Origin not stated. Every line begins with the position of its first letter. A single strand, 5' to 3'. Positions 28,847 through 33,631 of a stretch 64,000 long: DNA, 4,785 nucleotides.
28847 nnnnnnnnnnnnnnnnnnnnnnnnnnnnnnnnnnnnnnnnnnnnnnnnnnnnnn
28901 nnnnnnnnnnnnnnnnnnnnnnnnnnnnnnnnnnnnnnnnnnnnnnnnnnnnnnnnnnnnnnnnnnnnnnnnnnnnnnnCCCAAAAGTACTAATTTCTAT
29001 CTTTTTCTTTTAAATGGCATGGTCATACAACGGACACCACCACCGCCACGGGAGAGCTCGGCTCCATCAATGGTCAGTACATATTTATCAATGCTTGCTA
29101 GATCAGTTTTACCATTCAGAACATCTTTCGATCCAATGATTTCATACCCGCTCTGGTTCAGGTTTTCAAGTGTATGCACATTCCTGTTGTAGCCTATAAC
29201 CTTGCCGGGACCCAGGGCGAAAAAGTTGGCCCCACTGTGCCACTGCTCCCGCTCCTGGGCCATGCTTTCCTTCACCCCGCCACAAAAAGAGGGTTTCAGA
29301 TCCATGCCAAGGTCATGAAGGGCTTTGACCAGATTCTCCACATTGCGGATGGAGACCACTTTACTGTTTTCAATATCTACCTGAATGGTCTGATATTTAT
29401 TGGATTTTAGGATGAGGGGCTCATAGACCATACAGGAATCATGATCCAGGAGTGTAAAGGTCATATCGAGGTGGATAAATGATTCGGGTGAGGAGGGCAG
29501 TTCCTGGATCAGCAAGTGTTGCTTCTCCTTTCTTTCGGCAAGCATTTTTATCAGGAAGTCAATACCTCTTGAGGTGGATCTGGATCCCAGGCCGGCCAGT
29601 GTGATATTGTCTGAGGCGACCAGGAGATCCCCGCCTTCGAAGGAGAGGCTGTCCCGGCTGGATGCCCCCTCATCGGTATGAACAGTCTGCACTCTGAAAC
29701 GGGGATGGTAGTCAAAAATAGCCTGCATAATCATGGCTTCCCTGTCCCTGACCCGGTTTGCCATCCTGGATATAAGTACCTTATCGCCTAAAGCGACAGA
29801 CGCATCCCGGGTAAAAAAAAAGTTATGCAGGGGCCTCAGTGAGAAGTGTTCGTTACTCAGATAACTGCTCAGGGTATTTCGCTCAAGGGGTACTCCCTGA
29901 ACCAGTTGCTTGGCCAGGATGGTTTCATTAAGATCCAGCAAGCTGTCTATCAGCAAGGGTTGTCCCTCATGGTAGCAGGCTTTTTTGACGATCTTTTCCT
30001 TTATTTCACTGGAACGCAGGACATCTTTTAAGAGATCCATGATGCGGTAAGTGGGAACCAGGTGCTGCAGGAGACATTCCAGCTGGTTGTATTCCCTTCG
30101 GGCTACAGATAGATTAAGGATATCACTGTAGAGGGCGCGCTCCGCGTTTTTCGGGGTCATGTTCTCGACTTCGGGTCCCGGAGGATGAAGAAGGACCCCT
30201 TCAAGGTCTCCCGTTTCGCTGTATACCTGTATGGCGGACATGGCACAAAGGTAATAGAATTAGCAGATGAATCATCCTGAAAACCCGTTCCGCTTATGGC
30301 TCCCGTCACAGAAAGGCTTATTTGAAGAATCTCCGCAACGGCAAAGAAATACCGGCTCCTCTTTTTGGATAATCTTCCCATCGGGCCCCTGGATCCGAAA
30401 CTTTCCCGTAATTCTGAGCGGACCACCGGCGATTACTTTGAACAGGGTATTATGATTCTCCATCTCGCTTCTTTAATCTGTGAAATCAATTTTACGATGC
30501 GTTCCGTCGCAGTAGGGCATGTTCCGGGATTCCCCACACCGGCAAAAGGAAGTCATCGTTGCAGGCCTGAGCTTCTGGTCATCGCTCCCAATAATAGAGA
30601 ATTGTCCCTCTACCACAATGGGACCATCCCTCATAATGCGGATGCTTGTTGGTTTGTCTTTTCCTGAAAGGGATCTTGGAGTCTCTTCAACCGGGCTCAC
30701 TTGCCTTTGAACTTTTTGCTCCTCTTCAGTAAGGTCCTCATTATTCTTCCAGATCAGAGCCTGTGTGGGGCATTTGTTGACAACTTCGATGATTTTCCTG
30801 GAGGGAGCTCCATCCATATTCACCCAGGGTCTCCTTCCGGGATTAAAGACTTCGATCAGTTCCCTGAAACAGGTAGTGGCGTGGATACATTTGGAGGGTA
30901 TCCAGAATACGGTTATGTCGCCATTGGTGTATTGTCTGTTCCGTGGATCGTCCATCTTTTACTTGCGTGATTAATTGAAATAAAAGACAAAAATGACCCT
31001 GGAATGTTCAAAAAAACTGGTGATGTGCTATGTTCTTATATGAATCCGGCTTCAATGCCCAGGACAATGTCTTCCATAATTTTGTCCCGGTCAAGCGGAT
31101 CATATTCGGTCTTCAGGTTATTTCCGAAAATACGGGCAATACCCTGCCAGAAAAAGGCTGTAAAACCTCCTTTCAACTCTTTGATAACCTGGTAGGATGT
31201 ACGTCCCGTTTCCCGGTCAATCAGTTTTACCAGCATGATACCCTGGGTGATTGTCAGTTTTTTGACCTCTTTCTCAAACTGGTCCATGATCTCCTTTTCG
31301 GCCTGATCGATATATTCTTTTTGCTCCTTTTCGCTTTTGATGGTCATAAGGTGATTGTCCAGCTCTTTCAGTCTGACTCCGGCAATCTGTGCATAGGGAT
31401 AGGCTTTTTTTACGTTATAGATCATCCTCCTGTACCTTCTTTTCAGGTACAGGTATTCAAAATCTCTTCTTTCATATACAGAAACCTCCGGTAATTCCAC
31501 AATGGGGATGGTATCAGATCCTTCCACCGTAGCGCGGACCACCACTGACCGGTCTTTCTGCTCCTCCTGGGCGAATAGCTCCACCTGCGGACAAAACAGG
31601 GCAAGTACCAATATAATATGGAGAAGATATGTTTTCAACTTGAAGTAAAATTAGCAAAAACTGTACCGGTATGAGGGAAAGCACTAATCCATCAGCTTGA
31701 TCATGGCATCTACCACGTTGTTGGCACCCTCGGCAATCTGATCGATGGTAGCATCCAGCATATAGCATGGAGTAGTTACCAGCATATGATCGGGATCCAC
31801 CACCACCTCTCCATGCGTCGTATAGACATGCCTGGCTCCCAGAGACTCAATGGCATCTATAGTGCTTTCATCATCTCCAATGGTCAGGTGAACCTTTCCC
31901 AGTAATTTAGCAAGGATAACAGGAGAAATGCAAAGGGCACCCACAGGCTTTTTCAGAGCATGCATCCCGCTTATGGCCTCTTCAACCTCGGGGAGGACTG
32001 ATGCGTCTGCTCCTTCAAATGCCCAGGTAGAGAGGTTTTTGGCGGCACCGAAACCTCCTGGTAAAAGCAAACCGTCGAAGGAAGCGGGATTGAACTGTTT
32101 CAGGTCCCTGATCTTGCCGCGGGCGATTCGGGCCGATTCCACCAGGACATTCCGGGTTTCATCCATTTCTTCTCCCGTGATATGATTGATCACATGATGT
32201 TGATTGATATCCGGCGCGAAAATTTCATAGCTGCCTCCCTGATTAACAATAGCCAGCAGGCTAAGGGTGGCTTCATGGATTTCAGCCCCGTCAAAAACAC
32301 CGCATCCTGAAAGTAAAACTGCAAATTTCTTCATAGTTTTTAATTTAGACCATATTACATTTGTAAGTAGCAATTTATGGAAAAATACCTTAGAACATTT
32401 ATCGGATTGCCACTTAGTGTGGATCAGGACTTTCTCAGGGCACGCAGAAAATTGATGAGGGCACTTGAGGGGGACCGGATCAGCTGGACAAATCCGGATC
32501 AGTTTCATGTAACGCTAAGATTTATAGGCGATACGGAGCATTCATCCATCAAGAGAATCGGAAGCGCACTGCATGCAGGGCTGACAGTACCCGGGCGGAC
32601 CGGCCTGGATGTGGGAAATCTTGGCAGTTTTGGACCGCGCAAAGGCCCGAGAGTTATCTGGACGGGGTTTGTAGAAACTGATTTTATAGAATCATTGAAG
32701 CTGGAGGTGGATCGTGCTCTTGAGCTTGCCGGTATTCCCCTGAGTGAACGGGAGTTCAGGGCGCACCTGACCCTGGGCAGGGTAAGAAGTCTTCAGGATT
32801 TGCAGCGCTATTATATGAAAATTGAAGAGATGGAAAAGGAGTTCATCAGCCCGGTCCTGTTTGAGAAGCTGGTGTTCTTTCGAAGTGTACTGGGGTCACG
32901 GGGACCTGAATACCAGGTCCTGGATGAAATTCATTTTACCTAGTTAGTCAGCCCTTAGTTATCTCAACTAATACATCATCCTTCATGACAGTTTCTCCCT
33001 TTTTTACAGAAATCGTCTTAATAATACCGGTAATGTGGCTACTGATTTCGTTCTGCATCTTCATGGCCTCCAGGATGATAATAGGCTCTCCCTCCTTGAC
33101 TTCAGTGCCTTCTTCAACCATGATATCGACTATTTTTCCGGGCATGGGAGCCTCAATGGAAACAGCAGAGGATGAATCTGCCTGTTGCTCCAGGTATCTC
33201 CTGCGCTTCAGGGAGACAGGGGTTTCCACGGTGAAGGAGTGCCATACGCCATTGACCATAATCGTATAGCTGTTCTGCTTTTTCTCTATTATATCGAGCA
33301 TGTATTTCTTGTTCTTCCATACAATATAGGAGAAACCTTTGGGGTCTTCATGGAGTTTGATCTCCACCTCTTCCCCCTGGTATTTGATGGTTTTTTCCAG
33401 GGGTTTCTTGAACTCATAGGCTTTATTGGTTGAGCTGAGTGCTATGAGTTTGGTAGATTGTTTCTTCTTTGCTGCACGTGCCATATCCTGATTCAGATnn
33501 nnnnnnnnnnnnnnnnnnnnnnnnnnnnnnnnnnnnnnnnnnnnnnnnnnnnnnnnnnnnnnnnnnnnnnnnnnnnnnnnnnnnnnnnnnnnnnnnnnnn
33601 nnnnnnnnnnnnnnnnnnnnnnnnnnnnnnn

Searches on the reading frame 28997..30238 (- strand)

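Call 13: search_protein_families(library=pfam, proteins=[window:28997-30238:-], max_evalue=0.001)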
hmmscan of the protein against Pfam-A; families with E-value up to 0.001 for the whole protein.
window:28997-30238:- (413 aa): 2 families
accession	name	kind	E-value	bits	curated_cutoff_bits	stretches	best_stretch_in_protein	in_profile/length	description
PF02274.22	ADI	-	1.6e-61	208.8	22.8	1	36-411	4-377/377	Arginine deiminase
PF19420.4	DDAH_eukar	-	1.5e-05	24.8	23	0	141-296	61-218/291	N,N dimethylarginine dimethylhydrolase, eukaryotic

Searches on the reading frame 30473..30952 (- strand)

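Call 13: search_protein_families(library=pfam, proteins=[window:30473-30952:-], max_evalue=0.001)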
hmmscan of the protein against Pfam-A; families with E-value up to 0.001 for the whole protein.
window:30473-30952:- (159 aa): 2 families
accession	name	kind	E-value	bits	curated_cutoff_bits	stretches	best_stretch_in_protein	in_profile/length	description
PF06902.16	Fer4_19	-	1.9e-17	63.5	24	1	8-66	1-59/64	Divergent 4Fe-4S mono-cluster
PF09360.15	zf-CDGSH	-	1.5e-15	57.6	29.5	1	109-153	1-48/48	Iron-binding zinc finger CDGSH type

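Call 20: search_protein_families(library=ncbifam, proteins=[window:30473-30952:-], max_evalue=0.001)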
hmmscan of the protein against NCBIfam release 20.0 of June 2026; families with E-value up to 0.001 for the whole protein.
window:30473-30952:- (159 aa): 1 family
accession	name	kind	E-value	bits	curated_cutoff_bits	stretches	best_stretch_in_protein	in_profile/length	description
TIGR02064.1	dsrA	equivalog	0.00043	19.2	392.85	1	53-109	245-302/402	dissimilatory-type sulfite reductase subunit alpha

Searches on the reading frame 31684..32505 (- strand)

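Call 13: search_protein_families(library=pfam, proteins=[window:31684-32505:-], max_evalue=0.001)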
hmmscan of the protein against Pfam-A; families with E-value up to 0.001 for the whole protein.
window:31684-32505:- (273 aa): 1 family
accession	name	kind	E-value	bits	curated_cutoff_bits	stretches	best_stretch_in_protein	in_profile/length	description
PF01965.30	DJ-1_PfpI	-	0.00023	21.5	26.6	1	135-200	54-109/165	DJ-1/PfpI family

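Call 20: search_protein_families(library=ncbifam, proteins=[window:31684-32505:-], max_evalue=0.001)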
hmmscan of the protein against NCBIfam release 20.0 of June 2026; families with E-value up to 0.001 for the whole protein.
window:31684-32505:- (273 aa): 2 families
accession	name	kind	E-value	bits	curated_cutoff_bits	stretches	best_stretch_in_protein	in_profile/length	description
NF008747.0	PRK11780.1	equivalog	1.6e-88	296.3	180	1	58-272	1-217/218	isoprenoid biosynthesis glyoxalase ElbB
TIGR01383.1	not_thiJ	equivalog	0.00025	20.8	131.25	1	134-204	55-115/180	DJ-1 family glyoxalase III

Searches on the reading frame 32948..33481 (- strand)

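Call 13: search_protein_families(library=pfam, proteins=[window:32948-33481:-], max_evalue=0.001)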
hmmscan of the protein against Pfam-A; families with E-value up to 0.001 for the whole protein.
window:32948-33481:- (177 aa): 4 families
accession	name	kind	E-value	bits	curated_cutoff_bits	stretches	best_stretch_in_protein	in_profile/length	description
PF00364.28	Biotin_lipoyl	-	6.8e-19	67.9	22.1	1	109-174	3-73/73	Biotin-requiring enzyme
PF13533.13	Biotin_lipoyl_2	-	1.6e-11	44.2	29.8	1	107-138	1-32/32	Biotin-lipoyl like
PF16576.10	HlyD_D23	-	1.6e-06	28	30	0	96-137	98-139/214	Barrel-sandwich domain of CusB or HlyD membrane-fusion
PF13437.12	HlyD_3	-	0.00046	21.3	22.2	0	146-175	2-31/106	HlyD family secretion protein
